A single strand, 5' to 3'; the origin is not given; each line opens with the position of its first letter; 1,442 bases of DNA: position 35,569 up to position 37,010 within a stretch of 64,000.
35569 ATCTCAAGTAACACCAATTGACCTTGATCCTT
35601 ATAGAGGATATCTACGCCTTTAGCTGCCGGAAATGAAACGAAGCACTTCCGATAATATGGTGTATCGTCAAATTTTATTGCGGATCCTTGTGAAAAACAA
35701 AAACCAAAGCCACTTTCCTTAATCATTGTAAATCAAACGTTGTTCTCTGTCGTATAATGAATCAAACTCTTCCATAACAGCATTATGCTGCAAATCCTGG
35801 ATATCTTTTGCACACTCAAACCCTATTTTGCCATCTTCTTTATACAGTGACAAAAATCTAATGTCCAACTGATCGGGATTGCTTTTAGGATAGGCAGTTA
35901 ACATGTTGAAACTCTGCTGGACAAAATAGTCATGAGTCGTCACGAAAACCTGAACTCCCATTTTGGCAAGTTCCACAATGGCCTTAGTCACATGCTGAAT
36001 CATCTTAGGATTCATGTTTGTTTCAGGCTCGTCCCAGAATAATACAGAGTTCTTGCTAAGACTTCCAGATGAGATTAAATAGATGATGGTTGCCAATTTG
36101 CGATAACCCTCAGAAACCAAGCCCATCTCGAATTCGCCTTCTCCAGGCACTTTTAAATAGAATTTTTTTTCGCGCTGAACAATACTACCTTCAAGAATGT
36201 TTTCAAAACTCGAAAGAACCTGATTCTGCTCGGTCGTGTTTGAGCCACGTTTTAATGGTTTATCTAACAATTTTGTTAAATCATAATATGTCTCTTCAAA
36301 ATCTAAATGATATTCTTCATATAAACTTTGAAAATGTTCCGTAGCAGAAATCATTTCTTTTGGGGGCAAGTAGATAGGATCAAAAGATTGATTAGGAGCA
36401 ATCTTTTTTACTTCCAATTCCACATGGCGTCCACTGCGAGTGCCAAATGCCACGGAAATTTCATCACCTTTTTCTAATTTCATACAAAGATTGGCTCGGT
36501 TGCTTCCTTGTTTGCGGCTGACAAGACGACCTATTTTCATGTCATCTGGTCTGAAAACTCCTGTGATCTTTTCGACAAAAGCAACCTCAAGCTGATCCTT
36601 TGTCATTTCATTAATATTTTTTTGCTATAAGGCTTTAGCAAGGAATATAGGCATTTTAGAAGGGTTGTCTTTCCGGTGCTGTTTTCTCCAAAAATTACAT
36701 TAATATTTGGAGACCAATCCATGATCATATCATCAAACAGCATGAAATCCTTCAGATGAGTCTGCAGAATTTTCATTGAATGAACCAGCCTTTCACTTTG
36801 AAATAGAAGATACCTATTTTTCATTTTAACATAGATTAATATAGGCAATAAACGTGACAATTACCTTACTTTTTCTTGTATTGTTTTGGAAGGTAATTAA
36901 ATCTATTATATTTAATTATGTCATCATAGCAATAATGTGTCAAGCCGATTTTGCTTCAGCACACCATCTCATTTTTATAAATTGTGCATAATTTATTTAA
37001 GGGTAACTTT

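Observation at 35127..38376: AT-rich candidate defence cassette: PD-(D/E)xK-like protein, split ABC-type ATPase and a divergent HEPN protein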

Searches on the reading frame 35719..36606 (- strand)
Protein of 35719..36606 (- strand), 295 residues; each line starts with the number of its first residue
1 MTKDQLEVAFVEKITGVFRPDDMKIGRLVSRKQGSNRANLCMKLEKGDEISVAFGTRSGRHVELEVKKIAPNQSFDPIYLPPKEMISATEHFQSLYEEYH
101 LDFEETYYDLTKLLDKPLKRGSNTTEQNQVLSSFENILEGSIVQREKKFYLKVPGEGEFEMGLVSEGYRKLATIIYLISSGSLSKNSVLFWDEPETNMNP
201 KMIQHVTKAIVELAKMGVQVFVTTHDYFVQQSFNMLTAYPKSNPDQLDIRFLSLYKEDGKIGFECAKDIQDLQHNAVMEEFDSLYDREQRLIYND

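Call 4: search_protein_families(library=pfam, proteins=[window:35719-36606:-], max_evalue=1)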
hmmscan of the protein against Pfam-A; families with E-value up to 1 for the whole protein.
window:35719-36606:- (295 aa): 3 families
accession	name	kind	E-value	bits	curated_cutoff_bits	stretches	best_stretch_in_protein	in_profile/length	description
PF13304.12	AAA_21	-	1.5e-14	55.2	27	1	110-228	182-301/304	AAA domain, putative AbiEii toxin, Type IV TA system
PF13175.12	AAA_15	-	1.6e-09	38.3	32.1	1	86-225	243-369/374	AAA ATPase domain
PF02463.25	SMC_N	-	0.015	15.2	40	1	138-228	135-200/220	RecF/RecN/SMC N terminal domain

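Call 5: search_protein_families(library=padloc, proteins=[window:35719-36606:-], max_evalue=1)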
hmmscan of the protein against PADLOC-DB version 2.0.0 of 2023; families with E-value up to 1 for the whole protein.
window:35719-36606:- (295 aa): 49 families (the best 25 are shown)
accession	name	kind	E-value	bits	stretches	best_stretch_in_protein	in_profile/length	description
PDLC04213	HEC-02A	-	1.8e-93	311.8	1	6-291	52-332/337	-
PDLC04146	HEC-02B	-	6.3e-70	233.9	1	2-280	56-331/344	-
PDLC04214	HEC-02A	-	2.3e-50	169.8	1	6-290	61-334/338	-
PDLC04033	PD-T4-4_A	-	1.3e-17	62.2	1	86-256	225-396/460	-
PDLC02980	AriA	-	1.5e-15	55.9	1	66-228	133-301/304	-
PDLC04664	PDC-M47A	-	2.5e-14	51.1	1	86-250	221-386/461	-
PDLC02979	AriA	-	6.5e-11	40.6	1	98-226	243-369/373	-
PDLC04032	PD-T4-4_A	-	5.3e-10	36.8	1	123-236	281-398/474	-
PDLC04608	PDC-M38A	-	2.5e-09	35.3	1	110-260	194-343/367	-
PDLC03878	NsnB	-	1.2e-08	33.1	1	118-257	161-308/345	-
PDLC02335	AbiLi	-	1.3e-08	32.3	1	112-227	172-238/326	AbiLi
PDLC02336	AbiLi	-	1.6e-08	32.5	1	65-228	132-291/340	AbiLi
PDLC02358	Old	-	1.4e-07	28.8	1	179-225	278-324/578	Old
PDLC02981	AriAB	-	1e-06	25.8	1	159-226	305-373/694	-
PDLC04135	mad3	-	2e-06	25.6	1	123-226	243-323/374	mads_3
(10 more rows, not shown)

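Call 9: search_protein_families(library=ncbifam, proteins=[window:35719-36606:-], max_evalue=0.1)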
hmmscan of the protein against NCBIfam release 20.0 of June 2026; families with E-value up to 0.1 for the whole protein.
window:35719-36606:- (295 aa): 21 families
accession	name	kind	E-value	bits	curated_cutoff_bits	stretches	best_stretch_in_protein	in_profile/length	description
TIGR01188.1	drrA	subfamily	0.00013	21.4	312.45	1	179-226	136-183/302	daunorubicin resistance ABC transporter, ATP-binding protein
TIGR02673.1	FtsE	equivalog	0.00014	21.6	264.85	1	185-231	155-201/214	cell division ATP-binding protein FtsE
TIGR03608.1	L_ocin_972_ABC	subfamily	0.0015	18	254.85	1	183-234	150-201/206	putative bacteriocin export ABC transporter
NF008338.0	PRK11124.1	equivalog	0.0017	17.9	369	1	183-229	157-203/242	arginine ABC transporter ATP-binding protein ArtP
TIGR01166.1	cbiO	subfamily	0.0019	17.7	211.8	1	184-226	144-186/190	cobalt ABC transporter, ATP-binding protein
TIGR04435.1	restrict_AAA_1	hypoth_equivalog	0.0046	15.7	300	1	114-229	347-469/568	restriction system-associated AAA family ATPase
NF040873.1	AztA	equivalog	0.0049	16.4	220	1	177-228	129-180/191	zinc ABC transporter ATP-binding protein AztA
NF010068.0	PRK13548.1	equivalog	0.0069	15.5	261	1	182-226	158-202/261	heme ABC transporter ATP-binding protein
TIGR04406.1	LPS_export_lptB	equivalog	0.0085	15.4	240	1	184-226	152-194/239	LPS export ABC transporter ATP-binding protein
NF047739.1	antiphage_MADS3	equivalog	0.0093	15.1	420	1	163-229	316-378/427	methylation-associated defense system AAA family ATPase MAD3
TIGR03771.1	anch_rpt_ABC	equivalog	0.014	15.1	268.8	1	181-227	127-173/223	anchored repeat-type ABC transporter ATP-binding subunit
NF007027.0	PRK09493.1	equivalog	0.014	14.8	379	1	185-227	154-196/240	glutamine ABC transporter ATP-binding protein GlnQ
NF002981.0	PRK03695.1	equivalog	0.014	14.8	281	1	170-226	140-196/253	vitamin B12 ABC transporter ATP-binding protein BtuD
NF010157.0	PRK13636.1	equivalog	0.014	14.6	463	1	185-227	159-202/285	cobalt transporter ATP-binding subunit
TIGR00955.1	3a01204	subfamily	0.014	14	736.35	1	180-225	179-224/617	pigment precursor permease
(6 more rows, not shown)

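Call 60: search_protein_families(library=phrogs, proteins=[window:35719-36606:-], max_evalue=0.001)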
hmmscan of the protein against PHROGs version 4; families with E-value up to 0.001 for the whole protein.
window:35719-36606:- (295 aa): 7 families
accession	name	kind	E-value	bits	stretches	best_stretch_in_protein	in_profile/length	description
phrog_14430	-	unknown function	3.3e-15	57.2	1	87-227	238-379/444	-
phrog_4747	-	unknown function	2.1e-06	28.1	1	182-225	330-374/610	-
phrog_5836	-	unknown function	7.2e-06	25.2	1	135-227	266-347/1071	-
phrog_9802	-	unknown function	4.6e-05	23.6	1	148-234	240-332/438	-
phrog_8323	-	unknown function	0.00027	20.6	1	106-232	235-367/623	-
phrog_293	-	moron, auxiliary metabolic gene and host takeover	0.00033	19.8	1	183-226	564-607/1058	ABC transporter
phrog_13167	-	unknown function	0.00062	19.8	1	160-233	313-386/477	-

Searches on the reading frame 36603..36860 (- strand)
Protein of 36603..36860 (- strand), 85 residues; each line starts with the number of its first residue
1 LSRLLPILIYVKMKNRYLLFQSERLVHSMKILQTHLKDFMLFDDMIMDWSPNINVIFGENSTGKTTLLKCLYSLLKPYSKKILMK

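Call 4: search_protein_families(library=pfam, proteins=[window:36603-36860:-], max_evalue=1)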
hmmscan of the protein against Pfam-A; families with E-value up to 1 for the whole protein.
window:36603-36860:- (85 aa): 17 families
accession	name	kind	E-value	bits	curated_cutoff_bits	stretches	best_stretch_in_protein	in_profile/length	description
PF13175.12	AAA_15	-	1.2e-08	35.5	32.1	1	29-78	1-50/374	AAA ATPase domain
PF13476.12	AAA_23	-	8.3e-08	33.5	27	1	35-71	3-39/201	AAA domain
PF00005.33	ABC_tran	-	2.8e-05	25.2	25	1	53-84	13-44/137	ABC transporter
PF13514.12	AAA_27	-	4.9e-05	23.5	22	1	29-75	1-50/206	AAA domain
PF13304.12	AAA_21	-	0.00024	21.7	27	1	53-74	1-22/304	AAA domain, putative AbiEii toxin, Type IV TA system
PF13166.12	AAA_13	-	0.0011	18.2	36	1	51-74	16-39/713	AAA domain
PF13555.12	AAA_29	-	0.0017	18.5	27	1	40-79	10-50/61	P-loop containing region of AAA domain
PF02463.25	SMC_N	-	0.0023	17.9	40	1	35-74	6-48/220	RecF/RecN/SMC N terminal domain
PF01637.24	ATPase_2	-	0.0033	17.7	33.2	1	51-81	20-50/225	ATPase domain predominantly from Archaea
PF19993.5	DO-GTPase2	-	0.0068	16.5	27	1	56-76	5-25/226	Double-GTPase 2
PF20720.3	nSTAND3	-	0.023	14.8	27.2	0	52-72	18-38/155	Novel STAND NTPase 3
PF13401.12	AAA_22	-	0.066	14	27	1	52-76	6-30/130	AAA domain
PF13521.12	AAA_28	-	0.071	13.8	27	1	55-71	3-19/164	AAA domain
PF02456.21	Adeno_IVa2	-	0.08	12.2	21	1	24-75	60-113/370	Adenovirus IVa2 protein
PF13191.12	AAA_16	-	0.11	13.4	32.6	1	50-74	23-48/167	AAA ATPase domain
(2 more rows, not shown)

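Call 5: search_protein_families(library=padloc, proteins=[window:36603-36860:-], max_evalue=1)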
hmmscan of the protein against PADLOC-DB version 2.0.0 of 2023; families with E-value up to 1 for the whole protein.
window:36603-36860:- (85 aa): 120 families (the best 25 are shown)
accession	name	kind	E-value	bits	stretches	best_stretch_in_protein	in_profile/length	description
PDLC04213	HEC-02A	-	4.5e-17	60.6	1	29-81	1-53/337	-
PDLC04214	HEC-02A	-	4.9e-11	40.5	1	31-77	2-48/338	-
PDLC04146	HEC-02B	-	5.7e-10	36.7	1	33-77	4-48/344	-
PDLC00278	PtuA1|PtuA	-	6e-10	37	1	29-82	1-54/436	AAA ATPase domain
PDLC00271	PtuA1|PtuA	-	3.4e-09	34.8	1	29-82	1-54/421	AAA ATPase domain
PDLC02979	AriA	-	4.6e-09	34.5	1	29-79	1-51/373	-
PDLC00267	PtuA1|PtuA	-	5.3e-09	33.7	1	29-80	1-52/438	AAA ATPase domain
PDLC00277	PtuA1|PtuA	-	5.6e-09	33.7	1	29-82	1-54/423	AAA ATPase domain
PDLC02913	ATPase_I-A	-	2.8e-08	31.3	1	19-83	41-106/508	-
PDLC00069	GajA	-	6.3e-08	29.5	1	29-81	1-53/687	AAA ATPase domain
PDLC00311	PtuA1|PtuA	-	7.6e-08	29.8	1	29-78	1-50/455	AAA ATPase domain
PDLC00284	PtuA1|PtuA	-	2.3e-07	28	1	12-83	42-115/545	AAA ATPase domain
PDLC00299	PtuA1|PtuA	-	2.9e-07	27.8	1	26-83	50-107/535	AAA ATPase domain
PDLC00079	GajA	-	3.3e-07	27.5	1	29-80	1-52/702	AAA ATPase domain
PDLC00305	PtuA1|PtuA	-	6e-07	27.1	1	29-84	1-56/392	AAA ATPase domain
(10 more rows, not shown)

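Call 9: search_protein_families(library=ncbifam, proteins=[window:36603-36860:-], max_evalue=0.1)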
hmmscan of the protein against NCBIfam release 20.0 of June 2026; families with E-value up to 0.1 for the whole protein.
window:36603-36860:- (85 aa): 63 families (the best 25 are shown)
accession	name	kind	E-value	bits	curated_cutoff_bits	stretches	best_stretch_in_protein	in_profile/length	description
NF041760.1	PtuA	equivalog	1.1e-07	31.2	500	1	24-80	45-101/524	retron Ec78 anti-phage system effector ATPase PtuA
TIGR00611.2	recf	equivalog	9.5e-07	28.3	172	1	33-76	3-46/339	DNA replication/repair protein RecF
NF038234.1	retron_eff_Eco8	equivalog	5.7e-05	21.9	250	1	29-72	1-44/679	retron Eco8 family effector endonuclease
NF041034.1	Rad50_Sulf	equivalog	6.2e-05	21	1000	1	29-80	1-53/872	DNA double-strand break repair ATPase Rad50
NF010061.0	PRK13538.1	equivalog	8.7e-05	22.1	195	1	30-83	9-63/211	cytochrome c biogenesis heme-transporting ATPase CcmA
TIGR01166.1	cbiO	subfamily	0.0001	21.9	211.8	1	53-84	20-51/190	cobalt ABC transporter, ATP-binding protein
NF008215.0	PRK10982.1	equivalog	0.00013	20.8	828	1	41-84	28-72/506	galactose/methyl galactoside ABC transporter ATP-binding protein MglA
NF000355.4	ribo_prot_ABC_F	equivalog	0.00014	20.9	380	1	27-82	314-370/499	ribosomal protection-like ABC-F family protein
TIGR03410.1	urea_trans_UrtE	equivalog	0.00028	20.4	285.8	1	51-83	26-58/230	urea ABC transporter ATP-binding subunit UrtE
NF011646.0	PRK15064.1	equivalog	0.00077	18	762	1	15-79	304-373/530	ABC-F family ATPase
NF010068.0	PRK13548.1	equivalog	0.0008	18.6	261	1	32-84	11-64/261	heme ABC transporter ATP-binding protein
NF010157.0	PRK13636.1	equivalog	0.00085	18.6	463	1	53-84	34-65/285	cobalt transporter ATP-binding subunit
NF007601.2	PRK10247.1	equivalog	0.00089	18.8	292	1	37-84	12-60/204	iron efflux ABC transporter ATP-binding subunit FetA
NF041774.1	tung_ATPbind_TupC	equivalog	0.00093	18.3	400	1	52-83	27-58/319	tungstate ABC transporter ATP-binding protein TupC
TIGR01189.1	ccmA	equivalog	0.0013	18.4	131.6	1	52-84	27-59/198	heme ABC exporter ATP-binding protein CcmA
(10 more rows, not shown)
